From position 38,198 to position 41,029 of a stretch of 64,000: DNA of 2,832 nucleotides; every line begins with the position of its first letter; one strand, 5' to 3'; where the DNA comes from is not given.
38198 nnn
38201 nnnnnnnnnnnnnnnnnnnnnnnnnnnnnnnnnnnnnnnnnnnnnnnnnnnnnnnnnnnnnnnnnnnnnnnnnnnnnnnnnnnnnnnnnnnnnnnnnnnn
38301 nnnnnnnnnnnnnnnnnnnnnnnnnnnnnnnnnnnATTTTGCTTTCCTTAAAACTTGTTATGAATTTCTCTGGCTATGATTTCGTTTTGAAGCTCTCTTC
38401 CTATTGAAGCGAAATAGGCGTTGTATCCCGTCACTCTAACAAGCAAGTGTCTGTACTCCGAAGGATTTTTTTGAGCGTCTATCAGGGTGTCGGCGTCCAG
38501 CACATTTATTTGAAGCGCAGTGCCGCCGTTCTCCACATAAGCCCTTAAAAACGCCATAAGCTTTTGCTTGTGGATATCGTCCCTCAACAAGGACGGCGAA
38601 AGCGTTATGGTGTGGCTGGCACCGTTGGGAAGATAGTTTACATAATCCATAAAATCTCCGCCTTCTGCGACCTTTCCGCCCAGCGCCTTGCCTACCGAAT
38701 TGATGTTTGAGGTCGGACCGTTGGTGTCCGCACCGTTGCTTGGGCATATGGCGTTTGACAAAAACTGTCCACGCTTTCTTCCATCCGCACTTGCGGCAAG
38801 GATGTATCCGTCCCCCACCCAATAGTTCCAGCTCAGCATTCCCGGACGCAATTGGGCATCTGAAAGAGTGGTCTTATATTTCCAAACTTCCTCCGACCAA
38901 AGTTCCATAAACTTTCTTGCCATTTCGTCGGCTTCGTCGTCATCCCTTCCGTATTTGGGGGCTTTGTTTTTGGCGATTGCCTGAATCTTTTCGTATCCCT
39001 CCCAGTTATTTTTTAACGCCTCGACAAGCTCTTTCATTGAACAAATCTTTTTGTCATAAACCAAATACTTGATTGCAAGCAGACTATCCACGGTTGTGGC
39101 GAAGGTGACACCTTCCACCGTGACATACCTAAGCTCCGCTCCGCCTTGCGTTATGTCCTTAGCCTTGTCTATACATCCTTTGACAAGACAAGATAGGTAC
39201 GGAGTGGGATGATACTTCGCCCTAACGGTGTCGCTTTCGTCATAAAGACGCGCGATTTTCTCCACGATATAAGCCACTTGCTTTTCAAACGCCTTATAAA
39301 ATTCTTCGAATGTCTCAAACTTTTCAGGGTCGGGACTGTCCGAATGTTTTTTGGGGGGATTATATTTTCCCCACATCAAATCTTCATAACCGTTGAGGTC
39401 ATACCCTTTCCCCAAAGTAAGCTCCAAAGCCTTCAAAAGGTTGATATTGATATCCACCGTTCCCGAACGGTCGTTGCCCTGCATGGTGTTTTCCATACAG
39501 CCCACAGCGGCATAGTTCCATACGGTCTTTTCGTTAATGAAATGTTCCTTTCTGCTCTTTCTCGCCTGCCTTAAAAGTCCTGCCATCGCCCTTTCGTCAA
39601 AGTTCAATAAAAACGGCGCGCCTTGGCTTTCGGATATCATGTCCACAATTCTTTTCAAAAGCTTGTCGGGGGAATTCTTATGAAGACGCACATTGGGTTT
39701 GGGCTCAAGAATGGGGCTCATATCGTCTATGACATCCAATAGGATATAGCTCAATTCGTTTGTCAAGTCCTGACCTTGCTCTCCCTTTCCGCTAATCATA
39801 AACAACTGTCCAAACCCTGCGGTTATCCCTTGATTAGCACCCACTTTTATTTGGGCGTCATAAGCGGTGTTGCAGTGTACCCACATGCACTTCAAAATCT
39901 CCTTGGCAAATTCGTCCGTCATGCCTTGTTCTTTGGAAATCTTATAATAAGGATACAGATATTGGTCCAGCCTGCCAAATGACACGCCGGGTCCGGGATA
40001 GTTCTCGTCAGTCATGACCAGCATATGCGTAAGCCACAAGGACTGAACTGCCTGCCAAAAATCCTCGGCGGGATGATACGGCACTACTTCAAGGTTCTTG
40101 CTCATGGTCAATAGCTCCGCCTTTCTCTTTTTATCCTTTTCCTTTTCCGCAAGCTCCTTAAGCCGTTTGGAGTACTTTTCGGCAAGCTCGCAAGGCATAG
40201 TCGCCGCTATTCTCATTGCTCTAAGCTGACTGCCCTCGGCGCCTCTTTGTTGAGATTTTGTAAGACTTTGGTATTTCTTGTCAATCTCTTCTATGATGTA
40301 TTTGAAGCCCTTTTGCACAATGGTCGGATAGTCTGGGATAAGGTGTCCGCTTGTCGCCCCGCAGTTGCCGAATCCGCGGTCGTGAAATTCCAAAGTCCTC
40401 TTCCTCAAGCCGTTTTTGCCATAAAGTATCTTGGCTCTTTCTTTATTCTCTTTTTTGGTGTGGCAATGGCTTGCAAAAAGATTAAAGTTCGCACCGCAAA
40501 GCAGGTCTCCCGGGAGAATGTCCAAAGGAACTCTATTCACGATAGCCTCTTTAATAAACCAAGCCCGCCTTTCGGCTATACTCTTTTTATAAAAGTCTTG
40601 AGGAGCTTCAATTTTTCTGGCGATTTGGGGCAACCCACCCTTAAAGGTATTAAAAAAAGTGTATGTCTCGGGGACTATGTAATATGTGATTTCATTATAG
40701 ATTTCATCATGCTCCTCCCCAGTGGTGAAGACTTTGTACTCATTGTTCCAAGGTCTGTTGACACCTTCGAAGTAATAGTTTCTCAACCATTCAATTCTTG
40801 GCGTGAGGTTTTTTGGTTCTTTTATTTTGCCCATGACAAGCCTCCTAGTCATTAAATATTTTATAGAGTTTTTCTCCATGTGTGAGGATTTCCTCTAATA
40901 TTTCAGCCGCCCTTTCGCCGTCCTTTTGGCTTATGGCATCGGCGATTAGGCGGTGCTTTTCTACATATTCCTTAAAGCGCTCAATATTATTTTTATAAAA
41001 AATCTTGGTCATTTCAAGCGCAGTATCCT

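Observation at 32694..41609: Glycyl-radical-enzyme operon of unassigned function, with two flavoproteins, an exported glycerophosphodiesterase and an atypical MFS carrier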

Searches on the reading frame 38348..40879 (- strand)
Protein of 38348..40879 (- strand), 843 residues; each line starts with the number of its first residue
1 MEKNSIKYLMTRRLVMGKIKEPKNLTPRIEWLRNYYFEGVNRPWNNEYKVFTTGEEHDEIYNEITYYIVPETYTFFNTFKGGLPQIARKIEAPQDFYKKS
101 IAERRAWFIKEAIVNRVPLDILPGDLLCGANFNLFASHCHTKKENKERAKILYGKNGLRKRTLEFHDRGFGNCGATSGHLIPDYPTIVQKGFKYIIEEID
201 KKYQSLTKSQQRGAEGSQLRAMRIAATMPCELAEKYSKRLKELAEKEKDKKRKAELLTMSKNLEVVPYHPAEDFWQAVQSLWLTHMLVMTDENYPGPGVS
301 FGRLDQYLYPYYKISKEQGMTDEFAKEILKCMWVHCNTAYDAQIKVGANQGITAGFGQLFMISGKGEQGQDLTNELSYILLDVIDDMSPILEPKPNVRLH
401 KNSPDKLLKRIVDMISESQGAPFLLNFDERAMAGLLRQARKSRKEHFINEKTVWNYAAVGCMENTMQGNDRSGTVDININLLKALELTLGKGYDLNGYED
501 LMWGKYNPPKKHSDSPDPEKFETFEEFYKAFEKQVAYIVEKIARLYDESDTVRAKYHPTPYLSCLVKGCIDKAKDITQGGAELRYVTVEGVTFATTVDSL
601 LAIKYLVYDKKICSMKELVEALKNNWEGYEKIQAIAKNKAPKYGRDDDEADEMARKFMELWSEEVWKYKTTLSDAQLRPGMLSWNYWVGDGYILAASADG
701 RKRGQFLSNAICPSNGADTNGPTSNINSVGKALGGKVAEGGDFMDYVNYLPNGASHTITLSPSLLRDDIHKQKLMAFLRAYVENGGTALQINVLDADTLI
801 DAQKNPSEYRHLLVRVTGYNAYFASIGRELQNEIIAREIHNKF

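Call 3: search_protein_families(library=pfam, proteins=[window:38348-40879:-])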
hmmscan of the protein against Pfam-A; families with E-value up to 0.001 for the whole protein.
window:38348-40879:- (843 aa): 2 families
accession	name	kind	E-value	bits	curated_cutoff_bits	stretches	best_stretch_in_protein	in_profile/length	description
PF02901.20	PFL-like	-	1.1e-132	444.3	24.3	1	176-685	156-641/647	Pyruvate formate lyase-like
PF01228.26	Gly_radical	-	8.1e-23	81.4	22.2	1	709-823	3-105/106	Glycine radical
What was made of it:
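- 38348..40834 (-): Glycyl radical enzyme, 828 aa, founding a distinct clade. Key residues are His164, Cys446-Met-Glu448 and Gly803. PFL-like 1.1e-132 and Gly_radical 8e-23 (call 3).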

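Call 4: search_protein_families(library=ncbifam, proteins=[window:38348-40879:-])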
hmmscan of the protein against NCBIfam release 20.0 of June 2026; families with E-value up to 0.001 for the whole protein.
window:38348-40879:- (843 aa): 12 families
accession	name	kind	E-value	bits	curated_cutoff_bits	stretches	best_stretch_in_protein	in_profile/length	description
TIGR01774.1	PFL2-3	subfamily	2.7e-134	449.2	678.2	1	175-840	153-784/786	formate C-acetyltransferase/glycerol dehydratase family glycyl radical enzyme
NF043068.1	glycl_HYPD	equivalog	5.1e-128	428.3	1100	1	177-838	153-780/784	trans-4-hydroxy-L-proline dehydratase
NF048011.1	SfplDhtHpsGDes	equivalog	3.5e-117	392.8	1000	1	180-841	186-820/821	(2S)-3-sulfopropanediol dehydratase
NF048009.1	SfplDhtHpfGKleb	equivalog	2.6e-109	366.5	1000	1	175-837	180-819/824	(2S)-3-sulfopropanediol dehydratase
TIGR04394.1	choline_CutC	equivalog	4.6e-103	346.2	1050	1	180-843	160-789/789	choline trimethylamine-lyase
NF007437.0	PRK09983.1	equivalog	2.9e-88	296.8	1109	2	523-840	457-763/765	formate C-acetyltransferase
NF033718.1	indole_decarb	equivalog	1e-74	252.3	1100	2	175-631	212-648/868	indoleacetate decarboxylase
NF033715.1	glycyl_HPDL_Lrg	equivalog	1.3e-59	201.9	1150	2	183-631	231-682/901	4-hydroxyphenylacetate decarboxylase large subunit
TIGR01255.1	pyr_form_ly_1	equivalog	2.1e-29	102.5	994.2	1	591-842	512-743/744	formate C-acetyltransferase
NF038360.1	rad_fix_GrcA3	exception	1.2e-18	66.9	158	1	772-842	7-77/78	autonomous glycyl radical cofactor GrcA3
NF008341.1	PRK11127.1-1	equivalog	1.9e-12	47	145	1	789-842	26-79/80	autonomous glycyl radical cofactor GrcA2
TIGR04365.1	spare_glycyl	equivalog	7.1e-11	42.5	170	1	784-841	67-124/126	autonomous glycyl radical cofactor GrcA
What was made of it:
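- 38348..40834 (-): All NCBIfam equivalogs are far below cut-off (call 4).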

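Call 7: find_homologous_proteins(query=window:38348-40834:-)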
Query window:38348-40834:- (828 aa): 3814 proteins with E <= 0.001 among 8000 candidates; the best 120 are listed.
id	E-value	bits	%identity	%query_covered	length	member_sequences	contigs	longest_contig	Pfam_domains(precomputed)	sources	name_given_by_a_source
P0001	0.0e+0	1933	100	100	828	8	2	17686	PF02901.21,PF01228.27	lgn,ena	-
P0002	0.0e+0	1686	85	100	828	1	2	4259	PF02901.21,PF01228.27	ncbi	ncbi:MAG: pyruvate formate lyase family protein [Bacillota bacterium]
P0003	0.0e+0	1593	81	100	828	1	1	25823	PF02901.21,PF01228.27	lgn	-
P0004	0.0e+0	1567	79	100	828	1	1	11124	PF02901.21,PF01228.27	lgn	-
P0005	0.0e+0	1563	79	100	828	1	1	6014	PF02901.21,PF01228.27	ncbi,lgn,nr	ncbi:MAG: pyruvate formate lyase family protein [Clostridia bacterium]|nr:pyruvate formate lyase fam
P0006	0.0e+0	1547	78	100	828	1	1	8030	PF02901.21,PF01228.27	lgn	-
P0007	0.0e+0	1546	79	100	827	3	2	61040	PF02901.21,PF01228.27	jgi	jgi:formate C-acetyltransferase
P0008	0.0e+0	1535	78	100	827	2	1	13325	PF02901.21,PF01228.27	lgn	-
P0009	0.0e+0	1530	78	100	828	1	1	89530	PF02901.21,PF01228.27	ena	-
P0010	0.0e+0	1527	77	100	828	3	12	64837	PF02901.21,PF01228.27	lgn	-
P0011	0.0e+0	1527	78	100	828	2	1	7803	PF02901.21,PF01228.27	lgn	-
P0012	0.0e+0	1516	76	100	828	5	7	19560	PF02901.21,PF01228.27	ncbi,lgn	-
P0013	0.0e+0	1514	76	100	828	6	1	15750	PF02901.21,PF01228.27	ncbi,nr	ncbi:MAG TPA: hypothetical protein GX692_05370 [Acholeplasmataceae bacterium]|nr:hypothetical protei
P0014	0.0e+0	1514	77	100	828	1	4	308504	PF02901.21,PF01228.27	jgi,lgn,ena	jgi:pyruvate-formate lyase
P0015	0.0e+0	1512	77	100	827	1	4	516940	PF02901.21,PF01228.27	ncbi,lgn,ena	-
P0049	0.0e+0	1265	65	100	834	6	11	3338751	PF02901.21,PF01228.27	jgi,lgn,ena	jgi:pyruvate-formate lyase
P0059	0.0e+0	1255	64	99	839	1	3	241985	PF02901.21,PF01228.27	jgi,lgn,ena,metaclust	metaclust:\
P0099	0.0e+0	1235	63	100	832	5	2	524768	PF02901.21,PF01228.27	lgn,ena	-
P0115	0.0e+0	1229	64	100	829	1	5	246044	PF02901.21,PF01228.27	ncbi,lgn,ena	-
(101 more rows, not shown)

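Call 8: search_solved_structures(query=window:38348-40834:-, max_evalue=1e-10)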
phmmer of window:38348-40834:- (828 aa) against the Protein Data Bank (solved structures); distinct sequences matched with E-value up to 1e-10: 33.
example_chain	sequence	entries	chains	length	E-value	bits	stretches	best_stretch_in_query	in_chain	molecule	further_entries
6vxc_A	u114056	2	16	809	3.2e-100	340.1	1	163-822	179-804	Trans-4-hydroxy-L-proline dehydratase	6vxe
1r8w_A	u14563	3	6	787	1.8e-94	321.1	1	162-825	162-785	glycerol dehydratase | B12-independent glycerol dehydratase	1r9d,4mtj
2f3o_A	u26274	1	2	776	1.6e-91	311.3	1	163-822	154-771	pyruvate formate-lyase 2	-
9f3w_A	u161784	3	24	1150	3.1e-86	293.9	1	210-828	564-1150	Choline trimethylamine-lyase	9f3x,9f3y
6lon_B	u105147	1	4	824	3.5e-84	287.1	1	164-825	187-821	PFL2/glycerol dehydratase family glycyl radical enzyme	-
5fay_A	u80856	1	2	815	7.2e-82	279.4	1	175-824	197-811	Choline trimethylamine-lyase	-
9ht9_A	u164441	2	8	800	7.2e-82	279.4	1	176-824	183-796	Choline trimethylamine-lyase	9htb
9r0v_A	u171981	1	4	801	7.3e-82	279.4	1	176-824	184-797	Choline trimethylamine-lyase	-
6vue_A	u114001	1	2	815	7.7e-82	279.3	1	176-824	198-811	Choline trimethylamine-lyase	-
5fau_A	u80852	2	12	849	8.8e-82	279.1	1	215-824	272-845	Choline trimethylamine-lyase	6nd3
5fav_A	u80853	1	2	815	2e-81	278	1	176-824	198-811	Choline trimethylamine-lyase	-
5faw_A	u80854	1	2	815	2.6e-81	277.6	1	176-824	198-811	Choline trimethylamine-lyase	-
5kdp_A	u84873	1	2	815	4.8e-81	276.7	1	176-824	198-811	Choline trimethylamine-lyase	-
8id1_A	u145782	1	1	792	6.5e-80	272.9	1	167-825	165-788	Formate C-acetyltransferase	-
5ymr_B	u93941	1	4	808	3.7e-79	270.4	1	164-826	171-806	Formate acetyltransferase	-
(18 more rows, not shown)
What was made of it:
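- The best equivalog-level and structural matches of both the GRE and the AE are HypD and its activase (calls 4, 8).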

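Call 10: find_related_loci(query=window:38348-40834:-, collection=genome_contigs, flank=10000)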
Query window:38348-40834:- (828 aa) in genome_contigs; peptide patterns used: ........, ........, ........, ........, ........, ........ (x = any residue, [..] = any of these).
100 stretches matched a pattern; 54 encode a relative of the query (tblastn E <= 1e-3); 54 distinct loci.
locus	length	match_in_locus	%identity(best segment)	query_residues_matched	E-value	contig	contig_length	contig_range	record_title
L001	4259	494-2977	85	1-828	0e+0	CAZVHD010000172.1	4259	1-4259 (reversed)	MAG TPA_asm: uncultured Christensenella sp. isolate SRP252850_co1_273 genome assembly, contig: NODE_38152_length_4259_co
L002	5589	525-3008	79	1-828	0e+0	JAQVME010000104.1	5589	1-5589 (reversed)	MAG: Clostridia bacterium isolate STF1_126 NODE_56695_length_5589_cov_2.833394_Sandtown_F1, whole genome shotgun sequenc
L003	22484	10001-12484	80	1-828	0e+0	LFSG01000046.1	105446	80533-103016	MAG: Clostridiales bacterium DTU072 scaffold1770, whole genome shotgun sequence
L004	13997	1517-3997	79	1-828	0e+0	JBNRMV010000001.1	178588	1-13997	MAG: Christensenellales bacterium isolate UACH.msa k127_205063, whole genome shotgun sequence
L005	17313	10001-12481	78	1-828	0e+0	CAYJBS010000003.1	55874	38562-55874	MAG TPA_asm: uncultured Christensenella sp. isolate ERP122455_co1_162 genome assembly, contig: NODE_31_length_55874_cov_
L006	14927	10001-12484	77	1-828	0e+0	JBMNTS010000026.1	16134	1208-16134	MAG: Christensenellales bacterium isolate SBF912SR2HQ0016 scaffold_15566_c1, whole genome shotgun sequence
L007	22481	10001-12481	76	1-828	0e+0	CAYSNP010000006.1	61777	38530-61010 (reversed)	MAG TPA_asm: uncultured Christensenellaceae bacterium isolate binchicken_co139_91 genome assembly, contig: NODE_510_leng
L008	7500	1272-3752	75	1-828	0e+0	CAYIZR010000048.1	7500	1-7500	MAG TPA_asm: uncultured Christensenella sp. isolate ERP122455_co1_199 genome assembly, contig: NODE_3370_length_7500_cov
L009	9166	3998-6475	66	1-828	0e+0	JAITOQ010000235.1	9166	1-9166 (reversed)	MAG: Clostridiales bacterium isolate Po218_bin63 k119_920700, whole genome shotgun sequence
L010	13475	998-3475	65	1-828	0e+0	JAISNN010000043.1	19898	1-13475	MAG: Clostridiales bacterium isolate Im510_bin91 k119_2812840, whole genome shotgun sequence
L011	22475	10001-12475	63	3-827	0e+0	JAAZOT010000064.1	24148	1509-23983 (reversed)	MAG: Spirochaetales bacterium isolate AS27yjCOA_89 99128_AS27, whole genome shotgun sequence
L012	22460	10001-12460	62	4-825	0e+0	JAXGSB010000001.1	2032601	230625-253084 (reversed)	MAG: Candidatus Scatomorpha sp. isolate AnMBR.bin363 bin363_1, whole genome shotgun sequence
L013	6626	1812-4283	61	3-825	0e+0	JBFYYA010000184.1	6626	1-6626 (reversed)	MAG: Syntrophaceae bacterium isolate PPR_0396 k121_2677386, whole genome shotgun sequence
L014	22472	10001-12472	60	4-825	0e+0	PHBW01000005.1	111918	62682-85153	MAG: Chloroflexi bacterium HGW-Chloroflexi-4 08E140C01_z5_2013_Ig3399_v2_scaffold_212, whole genome shotgun sequence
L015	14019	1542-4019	59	4-828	0e+0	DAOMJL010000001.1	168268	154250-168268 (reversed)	MAG TPA_asm: Spirochaetota bacterium isolate AMR_MDS_4899 NODE_22_length_168268_cov_12.832385, whole genome shotgun sequ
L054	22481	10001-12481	77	1-828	0e+0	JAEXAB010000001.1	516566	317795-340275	MAG: Bacillota bacterium isolate OH_SFB_23 k127_1422419, whole genome shotgun sequence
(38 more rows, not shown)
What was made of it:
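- It is a distinct clade (calls 4, 7, 8, 10).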

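Call 18: find_encoding_contigs(protein=P0049, flank=10000, max_places=4)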
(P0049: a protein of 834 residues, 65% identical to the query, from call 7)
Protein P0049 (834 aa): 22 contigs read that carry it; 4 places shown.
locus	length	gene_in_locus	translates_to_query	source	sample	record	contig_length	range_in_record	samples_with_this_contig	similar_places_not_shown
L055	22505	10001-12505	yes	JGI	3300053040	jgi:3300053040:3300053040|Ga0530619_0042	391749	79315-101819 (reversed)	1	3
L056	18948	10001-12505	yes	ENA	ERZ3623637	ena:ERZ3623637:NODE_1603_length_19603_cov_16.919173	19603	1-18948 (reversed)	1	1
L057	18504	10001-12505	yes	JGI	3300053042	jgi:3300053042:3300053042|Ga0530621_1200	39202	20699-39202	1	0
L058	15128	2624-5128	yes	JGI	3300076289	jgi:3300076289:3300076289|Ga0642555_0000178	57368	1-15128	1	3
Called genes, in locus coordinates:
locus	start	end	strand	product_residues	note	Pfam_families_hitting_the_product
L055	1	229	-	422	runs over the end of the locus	PF04055:Radical_SAM, PF12544:LAM_C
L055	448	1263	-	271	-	-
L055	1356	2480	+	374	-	PF05222:AlaDh_PNT_N, PF01262:AlaDh_PNT_C (weak)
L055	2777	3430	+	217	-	PF00392:GntR, PF02080:TrkA_C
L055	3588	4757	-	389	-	PF03702:AnmK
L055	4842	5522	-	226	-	PF16800:Endopep_inhib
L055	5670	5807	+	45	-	-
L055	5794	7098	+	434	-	PF13936:HTH_38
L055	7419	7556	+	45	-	-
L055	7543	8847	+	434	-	PF13936:HTH_38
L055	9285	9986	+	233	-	PF00392:GntR, PF07840:FadR_C, PF07729:FCD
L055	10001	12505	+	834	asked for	PF02901:PFL-like, PF01228:Gly_radical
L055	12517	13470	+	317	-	PF04055:Radical_SAM, PF12837:Fer4_6 (faint), PF13237:Fer4_10 (faint), PF12838:Fer4_7, PF00037:Fer4 (weak), PF13353:Fer4_12 (weak)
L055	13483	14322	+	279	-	PF01243:PNPOx_N (faint)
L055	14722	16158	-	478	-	PF00587:tRNA-synt_2b, PF03129:HGTP_anticodon, PF09180:ProRS-C_1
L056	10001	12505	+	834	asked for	PF02901:PFL-like, PF01228:Gly_radical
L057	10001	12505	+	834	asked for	PF02901:PFL-like, PF01228:Gly_radical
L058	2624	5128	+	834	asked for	PF02901:PFL-like, PF01228:Gly_radical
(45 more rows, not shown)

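Call 19: find_encoding_contigs(protein=P0001, flank=10000, max_places=3)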
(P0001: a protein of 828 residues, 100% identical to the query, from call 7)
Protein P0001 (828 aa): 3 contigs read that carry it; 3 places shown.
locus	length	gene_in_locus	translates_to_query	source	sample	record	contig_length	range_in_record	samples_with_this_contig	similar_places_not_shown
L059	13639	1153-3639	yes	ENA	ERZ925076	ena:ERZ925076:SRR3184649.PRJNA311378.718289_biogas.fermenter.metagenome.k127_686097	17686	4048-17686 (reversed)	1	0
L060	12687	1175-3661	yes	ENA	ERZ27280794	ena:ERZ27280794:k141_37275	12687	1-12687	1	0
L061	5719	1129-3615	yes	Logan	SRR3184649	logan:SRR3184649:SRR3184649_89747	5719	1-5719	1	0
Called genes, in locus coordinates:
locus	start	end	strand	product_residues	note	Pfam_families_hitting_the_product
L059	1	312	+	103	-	?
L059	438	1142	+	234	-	PF00392:GntR, PF07840:FadR_C, PF07729:FCD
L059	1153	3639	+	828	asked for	PF02901:PFL-like, PF01228:Gly_radical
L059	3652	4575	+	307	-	PF13353:Fer4_12, PF00037:Fer4 (weak), PF04055:Radical_SAM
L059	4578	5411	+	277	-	-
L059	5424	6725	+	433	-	PF00890:FAD_binding_2 (faint), PF01266:DAO (faint), PF01494:FAD_binding_3 (faint), PF03486:HI0933_like (faint), PF05834:Lycopene_cycl (faint), PF07992:Pyr_redox_2 (weak), PF13450:NAD_binding_8 (weak)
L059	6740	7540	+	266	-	PF03009:GDPD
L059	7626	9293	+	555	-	PF07690:MFS_1 (weak), PF12832:MFS_1_like, PF13347:MFS_2, PF03209:PUCC (weak), PF13347:MFS_2, PF07690:MFS_1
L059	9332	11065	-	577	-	PF07261:DnaB_2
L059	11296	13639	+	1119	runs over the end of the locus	-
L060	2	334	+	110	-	?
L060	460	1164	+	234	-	PF00392:GntR, PF07840:FadR_C, PF07729:FCD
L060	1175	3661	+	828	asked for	PF02901:PFL-like, PF01228:Gly_radical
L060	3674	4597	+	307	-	PF13353:Fer4_12, PF00037:Fer4 (weak), PF04055:Radical_SAM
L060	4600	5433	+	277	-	-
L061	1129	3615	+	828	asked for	PF02901:PFL-like, PF01228:Gly_radical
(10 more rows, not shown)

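Call 24: find_encoding_contigs(protein=P0059, flank=8000, max_places=2)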
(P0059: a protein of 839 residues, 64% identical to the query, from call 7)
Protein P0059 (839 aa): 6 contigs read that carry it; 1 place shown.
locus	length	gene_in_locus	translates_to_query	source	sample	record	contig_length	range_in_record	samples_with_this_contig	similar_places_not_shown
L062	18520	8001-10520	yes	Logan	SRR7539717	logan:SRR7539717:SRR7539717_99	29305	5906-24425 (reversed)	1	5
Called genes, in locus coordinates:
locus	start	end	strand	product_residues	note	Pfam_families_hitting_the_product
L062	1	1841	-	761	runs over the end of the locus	PF00561:Abhydrolase_1, PF08386:Abhydrolase_4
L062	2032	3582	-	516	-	PF03313:SDH_alpha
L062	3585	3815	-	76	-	PF09723:Zn_ribbon_8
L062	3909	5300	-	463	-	PF01547:SBP_bac_1 (weak), PF13416:SBP_bac_8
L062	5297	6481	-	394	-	PF02163:Peptidase_M50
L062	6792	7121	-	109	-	PF07883:Cupin_2 (weak)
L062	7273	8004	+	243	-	PF00392:GntR, PF07840:FadR_C, PF07729:FCD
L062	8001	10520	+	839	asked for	PF02901:PFL-like, PF01228:Gly_radical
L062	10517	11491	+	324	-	PF13353:Fer4_12, PF14697:Fer4_21 (faint), PF13237:Fer4_10 (faint), PF12838:Fer4_7, PF13187:Fer4_9 (weak), PF00037:Fer4, PF12837:Fer4_6 (weak), PF04055:Radical_SAM, +2 more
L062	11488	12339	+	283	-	PF01243:PNPOx_N (faint)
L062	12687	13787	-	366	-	PF00005:ABC_tran, PF02463:SMC_N (faint), PF13304:AAA_21 (faint), PF17912:OB_MalK, PF08402:TOBE_2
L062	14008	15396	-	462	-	-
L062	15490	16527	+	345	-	PF01380:SIS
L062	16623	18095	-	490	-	PF03816:LytR_cpsA_psr, PF13399:LytR_C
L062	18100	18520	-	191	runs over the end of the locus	-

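Call 25: find_encoding_contigs(protein=P0099, flank=8000, max_places=2)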
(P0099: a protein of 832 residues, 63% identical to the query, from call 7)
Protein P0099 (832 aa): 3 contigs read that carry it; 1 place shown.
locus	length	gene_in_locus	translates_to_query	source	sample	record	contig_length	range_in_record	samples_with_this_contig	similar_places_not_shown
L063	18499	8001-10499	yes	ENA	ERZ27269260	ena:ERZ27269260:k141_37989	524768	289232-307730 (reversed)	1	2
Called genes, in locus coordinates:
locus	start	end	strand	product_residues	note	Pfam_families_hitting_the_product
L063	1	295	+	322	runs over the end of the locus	PF08392:FAE1_CUT1_RppA (weak), PF08545:ACP_syn_III, PF08541:ACP_syn_III_C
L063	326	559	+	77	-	PF00550:PP-binding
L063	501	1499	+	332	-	PF00478:IMPDH, PF03060:NMO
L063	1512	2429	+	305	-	PF00698:Acyl_transf_1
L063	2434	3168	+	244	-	PF00106:adh_short, PF01370:Epimerase (weak), PF08659:KR, PF13561:adh_short_C2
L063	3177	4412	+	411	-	PF00109:ketoacyl-synt, PF00108:Thiolase_N (faint), PF02801:Ketoacyl-synt_C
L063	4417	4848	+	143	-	PF22817:ApeP-like (weak), PF07977:FabA, PF22818:ApeI-like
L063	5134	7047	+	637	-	PF00015:MCPsignal, PF00532:Peripla_BP_1, PF13407:Peripla_BP_4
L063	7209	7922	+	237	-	PF00392:GntR, PF07840:FadR_C, PF07729:FCD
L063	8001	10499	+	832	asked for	PF02901:PFL-like, PF01228:Gly_radical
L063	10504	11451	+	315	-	PF13353:Fer4_12 (weak), PF04055:Radical_SAM, PF12797:Fer4_2 (faint), PF13187:Fer4_9 (faint), PF13237:Fer4_10 (faint), PF00037:Fer4 (weak), PF14697:Fer4_21 (weak), PF12838:Fer4_7, +3 more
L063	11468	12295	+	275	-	-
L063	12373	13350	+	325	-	PF00294:PfkB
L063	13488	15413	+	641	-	PF02922:CBM_48, PF00128:Alpha-amylase, PF02806:Alpha-amylase_C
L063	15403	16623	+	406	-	PF00483:NTP_transferase, PF12804:NTP_transf_3 (weak), PF07959:Fucose_pyrophosphorylase (faint), PF00132:Hexapep (faint), PF24894:Hexapep_GlmU, PF25084:LbH_EIF2B, PF25087:GMPPB_C, PF25247:LbH_GLGC (faint)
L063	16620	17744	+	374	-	PF00483:NTP_transferase, PF04519:Bactofilin (faint), PF24894:Hexapep_GlmU, PF25084:LbH_EIF2B, PF25087:GMPPB_C (weak)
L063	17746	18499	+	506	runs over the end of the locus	PF08323:Glyco_transf_5, PF13439:Glyco_transf_4 (faint), PF13579:Glyco_trans_4_4 (faint), PF00534:Glycos_transf_1, PF13692:Glyco_trans_1_4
